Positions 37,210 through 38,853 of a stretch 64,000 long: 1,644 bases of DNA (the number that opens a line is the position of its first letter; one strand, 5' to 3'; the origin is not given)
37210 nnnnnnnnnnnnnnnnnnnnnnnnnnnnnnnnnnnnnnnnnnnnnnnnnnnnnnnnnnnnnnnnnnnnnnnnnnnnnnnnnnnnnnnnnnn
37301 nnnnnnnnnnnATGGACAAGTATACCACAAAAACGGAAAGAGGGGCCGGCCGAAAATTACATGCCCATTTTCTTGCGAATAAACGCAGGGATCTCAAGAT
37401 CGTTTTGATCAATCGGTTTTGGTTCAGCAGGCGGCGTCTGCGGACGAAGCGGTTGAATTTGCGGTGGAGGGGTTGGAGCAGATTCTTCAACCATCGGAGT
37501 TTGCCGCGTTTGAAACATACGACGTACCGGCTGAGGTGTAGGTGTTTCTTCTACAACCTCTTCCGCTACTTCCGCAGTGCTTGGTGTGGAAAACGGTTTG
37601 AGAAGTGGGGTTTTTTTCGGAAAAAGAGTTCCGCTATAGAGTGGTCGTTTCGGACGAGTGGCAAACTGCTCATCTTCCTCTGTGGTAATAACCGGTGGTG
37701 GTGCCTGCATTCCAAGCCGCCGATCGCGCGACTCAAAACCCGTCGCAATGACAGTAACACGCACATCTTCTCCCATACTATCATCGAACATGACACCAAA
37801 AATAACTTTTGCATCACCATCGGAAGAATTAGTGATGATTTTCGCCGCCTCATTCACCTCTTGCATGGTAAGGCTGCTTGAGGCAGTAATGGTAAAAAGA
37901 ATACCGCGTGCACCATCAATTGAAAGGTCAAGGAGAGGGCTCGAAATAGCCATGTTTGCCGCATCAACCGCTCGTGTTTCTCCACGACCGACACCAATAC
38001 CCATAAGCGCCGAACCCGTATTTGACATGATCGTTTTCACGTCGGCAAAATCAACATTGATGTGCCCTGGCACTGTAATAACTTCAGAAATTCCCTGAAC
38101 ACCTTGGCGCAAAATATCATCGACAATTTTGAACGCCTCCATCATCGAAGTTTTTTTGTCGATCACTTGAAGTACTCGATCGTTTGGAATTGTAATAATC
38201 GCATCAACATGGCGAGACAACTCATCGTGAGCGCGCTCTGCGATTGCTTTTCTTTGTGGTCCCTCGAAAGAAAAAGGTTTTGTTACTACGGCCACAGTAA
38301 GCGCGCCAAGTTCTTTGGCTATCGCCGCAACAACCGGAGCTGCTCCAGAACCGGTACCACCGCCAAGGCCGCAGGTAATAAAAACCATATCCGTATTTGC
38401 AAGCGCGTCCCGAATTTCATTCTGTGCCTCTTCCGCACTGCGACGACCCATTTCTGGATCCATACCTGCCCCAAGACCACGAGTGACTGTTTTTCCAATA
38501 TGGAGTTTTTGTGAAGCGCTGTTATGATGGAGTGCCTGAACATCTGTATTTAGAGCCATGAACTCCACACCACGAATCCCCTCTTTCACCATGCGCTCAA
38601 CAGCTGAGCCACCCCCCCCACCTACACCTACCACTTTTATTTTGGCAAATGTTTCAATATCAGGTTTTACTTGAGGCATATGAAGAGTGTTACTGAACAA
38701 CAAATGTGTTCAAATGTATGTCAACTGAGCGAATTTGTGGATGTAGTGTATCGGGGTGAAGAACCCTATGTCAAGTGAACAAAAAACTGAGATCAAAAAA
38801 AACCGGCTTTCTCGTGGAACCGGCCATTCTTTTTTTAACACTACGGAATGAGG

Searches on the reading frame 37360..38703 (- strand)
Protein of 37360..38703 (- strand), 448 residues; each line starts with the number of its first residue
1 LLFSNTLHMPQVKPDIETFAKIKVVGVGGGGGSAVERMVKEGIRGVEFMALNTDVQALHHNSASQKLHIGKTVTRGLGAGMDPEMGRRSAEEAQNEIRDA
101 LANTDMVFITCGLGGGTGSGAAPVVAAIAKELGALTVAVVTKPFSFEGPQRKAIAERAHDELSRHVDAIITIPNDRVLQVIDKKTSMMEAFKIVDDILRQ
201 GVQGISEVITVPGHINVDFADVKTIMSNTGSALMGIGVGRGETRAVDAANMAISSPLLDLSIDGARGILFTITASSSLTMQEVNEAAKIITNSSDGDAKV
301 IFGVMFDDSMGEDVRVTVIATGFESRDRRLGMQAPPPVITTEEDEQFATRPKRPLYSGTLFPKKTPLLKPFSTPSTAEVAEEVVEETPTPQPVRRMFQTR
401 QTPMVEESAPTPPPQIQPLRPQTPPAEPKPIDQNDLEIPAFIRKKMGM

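Call 8: search_protein_families(library=pfam, proteins=[window:37360-38703:-], max_evalue=0.001)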
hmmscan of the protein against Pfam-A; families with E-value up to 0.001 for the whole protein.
window:37360-38703:- (448 aa): 3 families
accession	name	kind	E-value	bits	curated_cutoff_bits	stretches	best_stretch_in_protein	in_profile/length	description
PF00091.31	Tubulin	-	1.6e-47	162.7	33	1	21-181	1-189/190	Tubulin/FtsZ family, GTPase domain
PF12327.13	FtsZ_C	-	6.7e-31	106.9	27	1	230-324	1-95/95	FtsZ family, C-terminal domain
PF00885.24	DMRL_synthase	-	0.00075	19.9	26.7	0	193-276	23-107/139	6,7-dimethyl-8-ribityllumazine synthase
